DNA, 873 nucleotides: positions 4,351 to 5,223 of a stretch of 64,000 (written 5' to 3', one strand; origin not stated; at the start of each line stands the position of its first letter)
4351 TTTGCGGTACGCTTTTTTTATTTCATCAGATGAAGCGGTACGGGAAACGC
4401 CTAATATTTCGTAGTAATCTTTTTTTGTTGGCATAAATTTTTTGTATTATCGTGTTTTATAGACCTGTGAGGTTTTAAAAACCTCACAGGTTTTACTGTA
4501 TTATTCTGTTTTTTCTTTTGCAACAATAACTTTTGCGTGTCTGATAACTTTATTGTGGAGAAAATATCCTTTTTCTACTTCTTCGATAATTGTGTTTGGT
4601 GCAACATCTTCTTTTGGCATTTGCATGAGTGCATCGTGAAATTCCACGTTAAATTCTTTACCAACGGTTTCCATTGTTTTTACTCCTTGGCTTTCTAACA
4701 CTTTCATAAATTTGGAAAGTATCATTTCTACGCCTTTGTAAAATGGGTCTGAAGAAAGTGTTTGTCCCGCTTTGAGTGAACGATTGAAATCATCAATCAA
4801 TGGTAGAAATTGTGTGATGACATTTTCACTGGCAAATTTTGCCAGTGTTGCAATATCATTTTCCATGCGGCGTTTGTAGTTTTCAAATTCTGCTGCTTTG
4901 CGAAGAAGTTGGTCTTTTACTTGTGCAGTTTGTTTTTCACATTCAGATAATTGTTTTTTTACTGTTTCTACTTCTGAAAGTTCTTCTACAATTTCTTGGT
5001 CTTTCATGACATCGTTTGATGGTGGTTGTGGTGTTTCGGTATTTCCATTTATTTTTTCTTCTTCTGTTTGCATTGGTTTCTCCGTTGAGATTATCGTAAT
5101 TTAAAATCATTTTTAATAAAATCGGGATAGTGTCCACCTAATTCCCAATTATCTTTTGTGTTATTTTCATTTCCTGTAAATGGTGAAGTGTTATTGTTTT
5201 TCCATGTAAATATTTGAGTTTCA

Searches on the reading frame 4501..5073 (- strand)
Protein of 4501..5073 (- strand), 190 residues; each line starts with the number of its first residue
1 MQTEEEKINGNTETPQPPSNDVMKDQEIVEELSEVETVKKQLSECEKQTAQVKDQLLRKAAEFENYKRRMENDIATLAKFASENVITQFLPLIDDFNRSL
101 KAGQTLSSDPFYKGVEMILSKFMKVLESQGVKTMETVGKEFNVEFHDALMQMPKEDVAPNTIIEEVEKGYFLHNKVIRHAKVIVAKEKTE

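Call 11: search_protein_families(library=pfam, proteins=[window:4501-5073:-], max_evalue=0.001)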
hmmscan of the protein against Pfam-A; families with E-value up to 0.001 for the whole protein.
window:4501-5073:- (190 aa): 1 family
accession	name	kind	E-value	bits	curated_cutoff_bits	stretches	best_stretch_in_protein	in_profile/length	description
PF01025.24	GrpE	-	2.5e-47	161.1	25.8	1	27-186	5-165/165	GrpE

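Call 49: find_homologous_proteins(query=window:4501-5073:-, max_evalue=1e-20)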
Query window:4501-5073:- (190 aa): 4979 proteins with E <= 1e-20 among 5402 candidates; the best 120 are listed.
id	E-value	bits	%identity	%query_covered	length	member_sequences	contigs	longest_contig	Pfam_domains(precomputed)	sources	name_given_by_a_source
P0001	2.1e-115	400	100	100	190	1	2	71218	PF01025.25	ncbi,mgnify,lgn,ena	mgnify:CR=1 FL=1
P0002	6.9e-66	239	63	98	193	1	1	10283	PF01025.25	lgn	-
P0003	1.0e-65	239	63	95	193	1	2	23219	PF01025.25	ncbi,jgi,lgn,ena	-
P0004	2.9e-65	237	64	91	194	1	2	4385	PF01025.25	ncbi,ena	-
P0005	1.0e-64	236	63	92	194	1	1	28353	PF01025.25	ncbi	ncbi:MAG: nucleotide exchange factor GrpE [Bacteroidota bacterium]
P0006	2.3e-64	234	62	95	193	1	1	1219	PF01025.25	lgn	-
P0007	4.0e-64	234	63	92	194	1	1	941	PF01025.25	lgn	-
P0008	1.3e-63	232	67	83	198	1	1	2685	PF01025.25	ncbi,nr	ncbi:MAG: nucleotide exchange factor GrpE [Bacteroidota bacterium]|nr:nucleotide exchange factor Grp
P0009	2.2e-63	231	69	81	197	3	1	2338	PF01025.25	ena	-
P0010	2.5e-63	231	60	98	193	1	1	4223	PF01025.25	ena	-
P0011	4.9e-63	230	68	81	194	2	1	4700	PF01025.25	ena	-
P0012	7.2e-63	230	62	95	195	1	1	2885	PF01025.25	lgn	-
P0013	8.2e-63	229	60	98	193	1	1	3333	PF01025.25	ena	-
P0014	2.4e-62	228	68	82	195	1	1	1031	PF01025.25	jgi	jgi:molecular chaperone GrpE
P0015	2.8e-62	228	69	82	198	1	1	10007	PF01025.25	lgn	-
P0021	4.8e-62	227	64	84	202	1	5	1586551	PF01025.25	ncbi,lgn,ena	-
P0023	5.8e-62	227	66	84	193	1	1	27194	PF01025.25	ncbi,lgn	-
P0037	2.5e-61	225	67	80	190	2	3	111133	PF01025.25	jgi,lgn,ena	jgi:molecular chaperone GrpE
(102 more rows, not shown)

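Call 55: find_encoding_contigs(protein=P0021, flank=4500, max_places=1)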
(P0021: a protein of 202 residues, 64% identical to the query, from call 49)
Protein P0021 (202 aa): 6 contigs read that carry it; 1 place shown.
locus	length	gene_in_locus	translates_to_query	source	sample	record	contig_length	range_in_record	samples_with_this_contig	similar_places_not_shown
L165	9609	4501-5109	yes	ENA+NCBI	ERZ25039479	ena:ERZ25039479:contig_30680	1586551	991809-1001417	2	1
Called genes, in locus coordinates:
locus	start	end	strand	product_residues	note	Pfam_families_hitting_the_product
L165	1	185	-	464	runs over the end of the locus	PF00890:FAD_binding_2, PF01134:GIDA (faint), PF01266:DAO, PF01946:Thi4 (faint), PF07992:Pyr_redox_2 (weak), PF12831:FAD_oxidored, PF13450:NAD_binding_8, PF01593:Amino_oxidase, +1 more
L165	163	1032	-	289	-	PF00494:SQS_PSY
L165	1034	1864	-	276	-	PF00494:SQS_PSY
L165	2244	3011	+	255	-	PF00072:Response_reg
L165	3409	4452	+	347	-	PF01628:HrcA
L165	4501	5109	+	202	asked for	PF01025:GrpE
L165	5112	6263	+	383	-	PF00226:DnaJ, PF01556:DnaJ_C, PF00684:DnaJ_CXXCXGXG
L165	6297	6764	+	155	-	PF14520:HHH_5 (faint), PF14716:HHH_8 (faint), PF00633:HHH, PF12836:HHH_3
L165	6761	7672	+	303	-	PF11104:PilM_2 (faint)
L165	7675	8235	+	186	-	PF03602:Cons_hypoth95, PF02475:TRM5-TYW2_MTfase, PF06325:PrmA (weak), PF05175:MTS, PF13649:Methyltransf_25 (weak), PF13847:Methyltransf_31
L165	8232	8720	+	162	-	PF01467:CTP_transf_like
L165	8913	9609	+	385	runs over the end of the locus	PF00155:Aminotran_1_2, PF01041:DegT_DnrJ_EryC1, PF01053:Cys_Met_Meta_PP (weak)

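Call 56: find_encoding_contigs(protein=P0037, flank=4500, max_places=1)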
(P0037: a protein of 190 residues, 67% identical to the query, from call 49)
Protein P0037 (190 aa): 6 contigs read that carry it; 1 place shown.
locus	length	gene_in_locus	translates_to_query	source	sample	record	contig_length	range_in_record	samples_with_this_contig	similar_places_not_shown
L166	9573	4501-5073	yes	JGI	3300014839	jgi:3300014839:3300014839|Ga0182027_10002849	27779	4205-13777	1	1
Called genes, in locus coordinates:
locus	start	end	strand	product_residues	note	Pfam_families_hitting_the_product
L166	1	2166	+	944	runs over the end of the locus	PF07676:PD40 (faint), PF00326:Peptidase_S9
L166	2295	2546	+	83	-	-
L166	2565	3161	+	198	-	PF01976:DUF116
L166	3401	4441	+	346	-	PF01628:HrcA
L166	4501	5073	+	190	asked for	PF01025:GrpE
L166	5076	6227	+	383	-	PF00226:DnaJ, PF01556:DnaJ_C, PF00684:DnaJ_CXXCXGXG, PF27439:DnaJ_C_2 (faint)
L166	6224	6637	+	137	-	PF12836:HHH_3, PF00633:HHH (weak), PF03934:T2SSK (faint)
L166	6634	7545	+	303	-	PF11104:PilM_2 (weak)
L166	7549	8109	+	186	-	PF03602:Cons_hypoth95, PF05175:MTS (faint)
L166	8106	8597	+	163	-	PF01467:CTP_transf_like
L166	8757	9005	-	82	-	-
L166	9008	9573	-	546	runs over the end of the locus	PF01293:PEPCK_ATP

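Call 57: find_encoding_contigs(protein=P0005, flank=4500, max_places=1)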
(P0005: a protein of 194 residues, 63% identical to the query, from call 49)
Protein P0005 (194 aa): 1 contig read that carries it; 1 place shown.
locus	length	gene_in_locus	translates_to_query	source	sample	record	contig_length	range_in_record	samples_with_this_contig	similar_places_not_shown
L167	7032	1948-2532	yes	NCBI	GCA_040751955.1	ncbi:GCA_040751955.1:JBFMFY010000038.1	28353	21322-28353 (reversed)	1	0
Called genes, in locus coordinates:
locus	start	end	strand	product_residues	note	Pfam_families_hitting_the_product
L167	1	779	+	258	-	PF00072:Response_reg, PF20274:cREC_REC (weak)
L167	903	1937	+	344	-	PF01628:HrcA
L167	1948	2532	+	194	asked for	PF01025:GrpE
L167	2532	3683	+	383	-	PF00226:DnaJ, PF01556:DnaJ_C, PF00684:DnaJ_CXXCXGXG, PF27439:DnaJ_C_2 (weak)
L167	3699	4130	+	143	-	PF14520:HHH_5 (faint), PF00633:HHH, PF12836:HHH_3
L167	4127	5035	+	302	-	PF11104:PilM_2 (faint)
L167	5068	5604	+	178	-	PF03602:Cons_hypoth95, PF05175:MTS (weak), PF02086:MethyltransfD12 (faint), PF13847:Methyltransf_31 (weak)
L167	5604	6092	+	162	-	PF01467:CTP_transf_like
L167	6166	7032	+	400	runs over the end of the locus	PF00155:Aminotran_1_2, PF01053:Cys_Met_Meta_PP (weak), PF01041:DegT_DnrJ_EryC1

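Call 58: find_encoding_contigs(protein=P0023, flank=4500, max_places=1)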
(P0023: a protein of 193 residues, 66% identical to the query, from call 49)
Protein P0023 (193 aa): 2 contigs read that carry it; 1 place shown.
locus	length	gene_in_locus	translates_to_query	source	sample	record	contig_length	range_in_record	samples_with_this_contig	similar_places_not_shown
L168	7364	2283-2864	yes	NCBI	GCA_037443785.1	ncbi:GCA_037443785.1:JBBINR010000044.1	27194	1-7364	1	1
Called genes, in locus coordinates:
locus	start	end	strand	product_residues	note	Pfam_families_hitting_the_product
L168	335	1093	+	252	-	PF00072:Response_reg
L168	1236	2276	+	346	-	PF03444:WHD_HrcA (faint), PF01628:HrcA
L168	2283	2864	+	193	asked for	PF01025:GrpE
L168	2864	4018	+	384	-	PF00226:DnaJ, PF01556:DnaJ_C, PF00684:DnaJ_CXXCXGXG, PF27439:DnaJ_C_2 (weak)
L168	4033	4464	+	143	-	PF14520:HHH_5 (faint), PF00633:HHH, PF12836:HHH_3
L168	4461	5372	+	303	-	PF11104:PilM_2 (weak)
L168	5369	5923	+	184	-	PF03602:Cons_hypoth95, PF05175:MTS (weak)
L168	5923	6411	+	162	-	PF01467:CTP_transf_like, PF08218:Citrate_ly_lig (faint)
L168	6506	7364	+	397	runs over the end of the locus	PF00155:Aminotran_1_2, PF01041:DegT_DnrJ_EryC1, PF01053:Cys_Met_Meta_PP (weak)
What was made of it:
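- Here a 161-aa ORF plus repeat B separate hrcA from grpE (calls 11, 55-58).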
